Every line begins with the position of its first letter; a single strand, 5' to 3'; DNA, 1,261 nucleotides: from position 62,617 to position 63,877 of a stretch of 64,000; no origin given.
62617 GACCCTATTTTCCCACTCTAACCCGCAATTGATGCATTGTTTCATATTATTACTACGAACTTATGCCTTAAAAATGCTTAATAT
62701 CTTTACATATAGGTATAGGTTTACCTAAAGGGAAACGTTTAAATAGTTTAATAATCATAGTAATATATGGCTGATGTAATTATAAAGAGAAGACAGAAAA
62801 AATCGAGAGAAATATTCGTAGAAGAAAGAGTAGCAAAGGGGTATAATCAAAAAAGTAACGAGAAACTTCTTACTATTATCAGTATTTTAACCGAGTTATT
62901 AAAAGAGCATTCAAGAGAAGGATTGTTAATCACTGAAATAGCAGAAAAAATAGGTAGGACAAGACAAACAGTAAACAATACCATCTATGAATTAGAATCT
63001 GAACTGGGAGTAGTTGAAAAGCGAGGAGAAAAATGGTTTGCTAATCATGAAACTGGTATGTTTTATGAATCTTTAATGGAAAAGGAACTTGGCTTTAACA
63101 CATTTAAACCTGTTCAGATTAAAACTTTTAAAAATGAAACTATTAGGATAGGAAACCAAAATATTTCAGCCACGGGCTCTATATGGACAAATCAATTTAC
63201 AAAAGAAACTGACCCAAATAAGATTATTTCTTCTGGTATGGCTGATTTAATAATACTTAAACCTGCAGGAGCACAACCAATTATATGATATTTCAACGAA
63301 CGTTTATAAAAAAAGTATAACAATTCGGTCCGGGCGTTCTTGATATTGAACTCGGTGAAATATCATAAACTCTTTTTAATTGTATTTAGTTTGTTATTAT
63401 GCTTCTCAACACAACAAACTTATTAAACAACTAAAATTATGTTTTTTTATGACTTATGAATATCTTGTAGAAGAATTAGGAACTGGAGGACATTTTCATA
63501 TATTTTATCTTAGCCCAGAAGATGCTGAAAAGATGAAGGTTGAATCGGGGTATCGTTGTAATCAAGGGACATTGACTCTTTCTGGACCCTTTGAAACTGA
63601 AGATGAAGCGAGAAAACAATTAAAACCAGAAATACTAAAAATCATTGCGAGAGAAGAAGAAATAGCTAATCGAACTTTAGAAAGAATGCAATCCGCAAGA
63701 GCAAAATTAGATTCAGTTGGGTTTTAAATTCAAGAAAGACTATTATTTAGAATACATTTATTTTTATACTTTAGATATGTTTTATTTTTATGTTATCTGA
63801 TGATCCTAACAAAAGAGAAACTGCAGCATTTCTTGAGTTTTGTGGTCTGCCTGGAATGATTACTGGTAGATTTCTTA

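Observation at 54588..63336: ~8.7 kb element integrated into tRNA-Asp: candidate provirus or integrative plasmid of a DPANN-like archaeon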

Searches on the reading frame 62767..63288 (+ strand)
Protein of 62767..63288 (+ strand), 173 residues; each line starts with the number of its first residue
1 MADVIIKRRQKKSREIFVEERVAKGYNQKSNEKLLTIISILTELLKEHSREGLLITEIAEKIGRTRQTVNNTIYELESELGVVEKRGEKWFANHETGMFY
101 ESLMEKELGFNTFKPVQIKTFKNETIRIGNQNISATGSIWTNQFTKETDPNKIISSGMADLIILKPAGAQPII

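Call 9: search_protein_families(library=pfam, max_evalue=0.1, proteins=[window:62767-63288:+])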
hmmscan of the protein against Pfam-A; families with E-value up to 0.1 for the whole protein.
window:62767-63288:+ (173 aa): 12 families
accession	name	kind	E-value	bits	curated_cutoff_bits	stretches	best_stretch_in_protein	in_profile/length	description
PF08279.18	HTH_11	-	8.6e-05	22.8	25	1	43-83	7-46/55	HTH domain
PF12840.13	HTH_20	-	0.00013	22.3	27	1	39-85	8-50/51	Helix-turn-helix domain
PF13384.12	HTH_23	-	0.0022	18.2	24.6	1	48-73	13-38/50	Homeodomain-like domain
PF01978.25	TrmB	-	0.016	15.5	25.6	1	49-89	19-58/68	Sugar-specific transcriptional regulator TrmB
PF13545.12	HTH_Crp_2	-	0.019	15.3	27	1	56-87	26-56/70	Crp-like helix-turn-helix domain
PF08222.17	HTH_CodY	-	0.021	14.9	27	1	55-86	7-37/61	CodY helix-turn-helix domain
PF13551.12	HTH_29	-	0.028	15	28.1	1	49-74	8-34/64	Winged helix-turn helix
PF25212.1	HVO_A0114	-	0.028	14.6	27.6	1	51-88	35-71/84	HVO_A0114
PF03444.21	HrcA_DNA-bdg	-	0.028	14.5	21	1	36-84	8-54/79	Winged helix-turn-helix transcription repressor, HrcA DNA-binding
PF01047.28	MarR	-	0.047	14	24.6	1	48-78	13-43/59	MarR family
PF12802.13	MarR_2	-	0.061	13.9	27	1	51-77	18-45/61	MarR family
PF13412.12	HTH_24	-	0.083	12.9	21.9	0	39-78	7-43/48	Winged helix-turn-helix DNA-binding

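Call 10: search_protein_families(library=phrogs, max_evalue=0.1, proteins=[window:62767-63288:+])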
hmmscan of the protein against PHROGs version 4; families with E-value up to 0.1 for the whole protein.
window:62767-63288:+ (173 aa): 6 families
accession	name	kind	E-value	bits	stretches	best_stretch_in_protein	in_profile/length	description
phrog_1368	-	transcription regulation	0.00017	22.3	1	26-92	5-66/101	transcriptional regulator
phrog_16568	-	moron, auxiliary metabolic gene and host takeover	0.0022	19.1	1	39-93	8-61/129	Ren-like exclusion protein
phrog_323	-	transcription regulation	0.0041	17.7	1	45-93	157-203/319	transcriptional regulator, D5-like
phrog_142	-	moron, auxiliary metabolic gene and host takeover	0.0055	17.8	1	23-93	2-66/116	Ren-like exclusion protein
phrog_14101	-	transcription regulation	0.049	15.2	1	55-101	24-70/103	transcriptional regulator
phrog_391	-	DNA, RNA and nucleotide metabolism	0.097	13.3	1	55-107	40-93/298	replication initiation O-like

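Call 45: search_protein_families(library=ncbifam, max_evalue=0.01, proteins=[window:62767-63288:+])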
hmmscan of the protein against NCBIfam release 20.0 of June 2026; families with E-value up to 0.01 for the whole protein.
window:62767-63288:+ (173 aa): 4 families
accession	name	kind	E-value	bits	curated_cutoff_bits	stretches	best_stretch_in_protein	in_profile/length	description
TIGR02787.1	codY_Gpos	equivalog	0.0012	18.1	267.2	1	13-86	161-231/251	GTP-sensing pleiotropic transcriptional regulator CodY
NF003170.0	PRK04158.1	equivalog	0.0016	17.8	255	1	22-86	173-234/259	GTP-sensing pleiotropic transcriptional regulator CodY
TIGR03879.1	near_KaiC_dom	domain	0.0021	18.5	65.1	1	48-73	31-56/91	probable regulatory domain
TIGR01884.1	cas_HTH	subfamily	0.009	15.4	60.2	0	43-87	146-190/202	CRISPR-associated CARF protein Csa3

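Call 102: search_protein_families(library=padloc, max_evalue=0.01, proteins=[window:62767-63288:+])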
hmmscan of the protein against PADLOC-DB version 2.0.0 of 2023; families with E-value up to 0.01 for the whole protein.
window:62767-63288:+ (173 aa): 5 families
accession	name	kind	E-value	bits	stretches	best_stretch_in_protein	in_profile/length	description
PDLC01850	CARF3--CARF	-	0.00015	19.7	1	37-88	143-194/209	-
PDLC01438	Csa3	-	0.00046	18.3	1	18-125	134-222/305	"CAS-I,CAS-II,CAS-III,CAS-IV,CAS-V,CAS-VI; associated_signaling"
PDLC01268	CasR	-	0.0013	16.7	1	43-89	132-173/179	"CAS-I,CAS-II,CAS-III,CAS-IV,CAS-V,CAS-VI; associated_signaling"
PDLC01866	CARF3--CARF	-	0.0024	15.9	1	26-89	133-189/207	-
PDLC01434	CasR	-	0.0029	15.5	1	48-87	137-175/191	"CAS-I,CAS-II,CAS-III,CAS-IV,CAS-V,CAS-VI; associated_signaling"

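Call 104: find_encoding_contigs(protein=window:62767-63288:+, flank=3000, max_places=10)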
Protein window:62767-63288:+ (173 aa): 5 contigs read that carry it; 1 place shown.
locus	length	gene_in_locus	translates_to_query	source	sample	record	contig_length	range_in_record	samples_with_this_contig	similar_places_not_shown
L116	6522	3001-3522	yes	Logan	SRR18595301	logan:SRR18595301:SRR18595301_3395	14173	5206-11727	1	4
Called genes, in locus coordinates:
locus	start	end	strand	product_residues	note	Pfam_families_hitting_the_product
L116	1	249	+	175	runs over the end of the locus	-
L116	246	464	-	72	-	-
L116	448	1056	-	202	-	-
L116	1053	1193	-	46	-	-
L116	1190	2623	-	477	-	PF27228:MTBMA_p00010_2nd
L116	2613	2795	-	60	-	-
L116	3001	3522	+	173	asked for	-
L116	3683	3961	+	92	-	-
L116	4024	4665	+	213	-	-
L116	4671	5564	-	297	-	PF00490:ALAD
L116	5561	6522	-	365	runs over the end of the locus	PF01028:Topoisom_I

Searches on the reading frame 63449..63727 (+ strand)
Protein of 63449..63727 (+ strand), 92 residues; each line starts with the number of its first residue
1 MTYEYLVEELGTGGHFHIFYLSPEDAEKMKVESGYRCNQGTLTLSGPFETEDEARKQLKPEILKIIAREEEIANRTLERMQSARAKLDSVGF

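Call 15: find_encoding_contigs(protein=window:63449-63727:+, flank=10000, max_places=10)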
Protein window:63449-63727:+ (92 aa): 5 contigs read that carry it; 1 place shown.
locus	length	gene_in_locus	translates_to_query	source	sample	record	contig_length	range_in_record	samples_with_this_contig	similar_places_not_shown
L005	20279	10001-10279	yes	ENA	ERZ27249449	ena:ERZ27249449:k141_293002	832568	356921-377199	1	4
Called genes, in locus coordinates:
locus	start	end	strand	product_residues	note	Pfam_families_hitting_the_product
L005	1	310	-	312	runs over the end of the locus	PF00413:Peptidase_M10, PF01400:Astacin (faint), PF07705:CARDB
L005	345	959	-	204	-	PF01066:CDP-OH_P_transf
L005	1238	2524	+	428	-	PF00589:Phage_integrase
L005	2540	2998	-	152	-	-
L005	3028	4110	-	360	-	-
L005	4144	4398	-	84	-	-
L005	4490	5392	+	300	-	-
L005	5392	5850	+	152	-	-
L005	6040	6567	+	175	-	-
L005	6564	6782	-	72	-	-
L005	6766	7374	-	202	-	-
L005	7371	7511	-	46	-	-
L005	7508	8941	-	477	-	PF27228:MTBMA_p00010_2nd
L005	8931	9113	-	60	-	-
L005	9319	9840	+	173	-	-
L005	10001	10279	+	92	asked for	-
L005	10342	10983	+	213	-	-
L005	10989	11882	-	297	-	PF00490:ALAD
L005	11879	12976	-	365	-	PF01028:Topoisom_I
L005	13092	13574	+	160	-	PF03073:TspO_MBR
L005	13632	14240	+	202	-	-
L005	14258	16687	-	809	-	PF14890:Intein_splicing, PF14528:LAGLIDADG_3, PF01935:DUF87 (weak)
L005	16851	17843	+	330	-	-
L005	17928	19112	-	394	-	PF03215:Rad17 (weak), PF05496:RuvB_N (weak), PF13191:AAA_16 (weak), PF00004:AAA, PF00910:RNA_helicase (weak), PF07728:AAA_5 (weak), PF13173:AAA_14 (weak), PF21960:RCF1-5-like_lid (weak), +3 more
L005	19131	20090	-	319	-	PF03215:Rad17 (weak), PF05496:RuvB_N (weak), PF00004:AAA, PF13173:AAA_14, PF13177:DNA_pol3_delta2, PF25361:AAA_lid_RFC1, PF08542:Rep_fac_C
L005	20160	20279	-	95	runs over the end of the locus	-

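Call 103: search_protein_families(library=pfam, max_evalue=0.05, proteins=[window:63449-63727:+, L005:10342-10983:+])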
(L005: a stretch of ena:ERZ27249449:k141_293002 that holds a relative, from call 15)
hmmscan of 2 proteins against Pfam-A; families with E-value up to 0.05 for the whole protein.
window:63449-63727:+ (92 aa): 1 family
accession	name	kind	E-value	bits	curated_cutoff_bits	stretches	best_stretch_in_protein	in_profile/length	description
PF05400.18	FliT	-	0.0027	18.9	29.5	1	48-89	33-74/85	Flagellar protein FliT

L005:10342-10983:+ (213 aa): 0 families
